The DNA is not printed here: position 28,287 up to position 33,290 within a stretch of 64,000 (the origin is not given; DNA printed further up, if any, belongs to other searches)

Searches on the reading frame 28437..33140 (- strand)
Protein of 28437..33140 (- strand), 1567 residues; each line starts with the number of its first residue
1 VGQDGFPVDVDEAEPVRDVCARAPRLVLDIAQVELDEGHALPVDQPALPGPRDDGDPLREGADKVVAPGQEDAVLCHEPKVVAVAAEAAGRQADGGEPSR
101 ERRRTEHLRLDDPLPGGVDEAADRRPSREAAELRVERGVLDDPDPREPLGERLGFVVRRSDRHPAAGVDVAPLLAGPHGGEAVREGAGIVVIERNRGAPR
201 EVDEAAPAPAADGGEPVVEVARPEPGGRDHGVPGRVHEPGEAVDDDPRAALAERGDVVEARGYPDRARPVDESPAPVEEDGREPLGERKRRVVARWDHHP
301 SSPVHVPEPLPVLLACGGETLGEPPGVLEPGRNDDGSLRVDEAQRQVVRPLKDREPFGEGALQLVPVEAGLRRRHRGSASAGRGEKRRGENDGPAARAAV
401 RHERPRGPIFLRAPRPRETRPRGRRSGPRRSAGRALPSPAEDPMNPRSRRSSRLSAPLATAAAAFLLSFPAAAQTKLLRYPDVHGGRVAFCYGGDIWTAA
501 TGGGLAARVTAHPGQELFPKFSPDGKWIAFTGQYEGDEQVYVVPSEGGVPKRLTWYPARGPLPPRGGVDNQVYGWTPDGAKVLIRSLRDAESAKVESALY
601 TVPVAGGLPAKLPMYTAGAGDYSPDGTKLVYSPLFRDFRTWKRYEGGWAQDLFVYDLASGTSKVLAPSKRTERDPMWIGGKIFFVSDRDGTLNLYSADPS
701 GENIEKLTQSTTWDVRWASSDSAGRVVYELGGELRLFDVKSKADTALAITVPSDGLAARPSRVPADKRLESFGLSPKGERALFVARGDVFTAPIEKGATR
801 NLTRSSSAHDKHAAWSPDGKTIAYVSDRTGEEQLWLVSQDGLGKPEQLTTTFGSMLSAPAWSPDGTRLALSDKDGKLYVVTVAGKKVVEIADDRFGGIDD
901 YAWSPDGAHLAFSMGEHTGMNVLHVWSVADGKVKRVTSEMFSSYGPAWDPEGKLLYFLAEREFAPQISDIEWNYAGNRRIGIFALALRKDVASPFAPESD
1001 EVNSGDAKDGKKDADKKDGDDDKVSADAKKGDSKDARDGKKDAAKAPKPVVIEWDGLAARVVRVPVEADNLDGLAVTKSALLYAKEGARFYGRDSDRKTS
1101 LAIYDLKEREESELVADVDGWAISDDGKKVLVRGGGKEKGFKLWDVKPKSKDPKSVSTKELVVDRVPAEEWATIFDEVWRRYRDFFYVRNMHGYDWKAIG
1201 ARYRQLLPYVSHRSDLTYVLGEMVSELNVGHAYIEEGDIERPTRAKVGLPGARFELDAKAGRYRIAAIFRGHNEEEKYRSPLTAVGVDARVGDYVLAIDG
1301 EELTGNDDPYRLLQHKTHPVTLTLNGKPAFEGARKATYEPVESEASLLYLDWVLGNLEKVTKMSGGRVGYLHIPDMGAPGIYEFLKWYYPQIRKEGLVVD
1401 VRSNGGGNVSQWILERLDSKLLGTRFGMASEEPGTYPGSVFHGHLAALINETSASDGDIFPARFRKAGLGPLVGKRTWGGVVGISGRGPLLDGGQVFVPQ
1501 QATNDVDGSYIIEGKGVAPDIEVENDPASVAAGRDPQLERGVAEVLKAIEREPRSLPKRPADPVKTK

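Call 7: search_protein_families(library=pfam, proteins=[window:28437-33140:-], max_evalue=0.01)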
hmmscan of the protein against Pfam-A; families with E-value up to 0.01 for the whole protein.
window:28437-33140:- (1567 aa): 19 families
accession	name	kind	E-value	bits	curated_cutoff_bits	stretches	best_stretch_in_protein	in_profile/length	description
PF07676.18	PD40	-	1.6e-30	104.8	20.9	2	805-835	7-37/38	WD40-like Beta Propeller Repeat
PF03572.23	Peptidase_S41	-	3.8e-26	92.1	24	1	1367-1523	1-165/165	Peptidase family S41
PF14684.11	Tricorn_C1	-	2.9e-22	78.8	24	1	1167-1224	1-58/59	Tricorn protease C1 domain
PF14685.13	PDZ_Tricorn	-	1.1e-17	64.2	25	1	1249-1329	2-81/88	Tricorn protease PDZ domain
PF25174.1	Beta-prop_THOC3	-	3.3e-10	39.9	305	2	847-955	83-186/272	THOC3 beta-propeller domain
PF00930.27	DPPIV_N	-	3.4e-09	36.3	22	0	786-850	22-80/354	Dipeptidyl peptidase IV (DPP IV) N-terminal region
PF25460.1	Beta-prop_Aladin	-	2.4e-08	33.9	171.1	2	860-962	117-216/340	Aladin seven-bladed propeller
PF24817.1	WD40_WDHD1_1st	-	3.3e-06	26.9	109.9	1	811-913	182-283/291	WDHD1 first WD40 domain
PF10647.15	Gmad1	-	7.9e-06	26.3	20.5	1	809-937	24-151/251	Lipoprotein LpqB beta-propeller domain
PF23414.1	Beta-prop_EML_2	-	1.3e-05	25.1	90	1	849-930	35-112/266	Echinoderm microtubule-associated protein second beta-propeller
PF12894.13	ANAPC4_WD40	-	3.2e-05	24.5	22.9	0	860-916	2-59/91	Anaphase-promoting complex subunit 4 WD40 domain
PF23389.1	Beta-prop_WDR19_1st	-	7.4e-05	22.4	27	1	813-907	44-135/325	WDR19 first beta-propeller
PF08450.18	SGL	-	0.00038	20.6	26.3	0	814-893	140-213/246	SMP-30/Gluconolactonase/LRE-like region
PF02897.21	Peptidase_S9_N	-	0.0016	17.7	24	0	892-961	120-190/414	Prolyl oligopeptidase, N-terminal beta-propeller domain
PF24797.1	Beta-prop_WDR35_TULP_N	-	0.0034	17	80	1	826-917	89-178/332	WDR35/TULP4 N-terminal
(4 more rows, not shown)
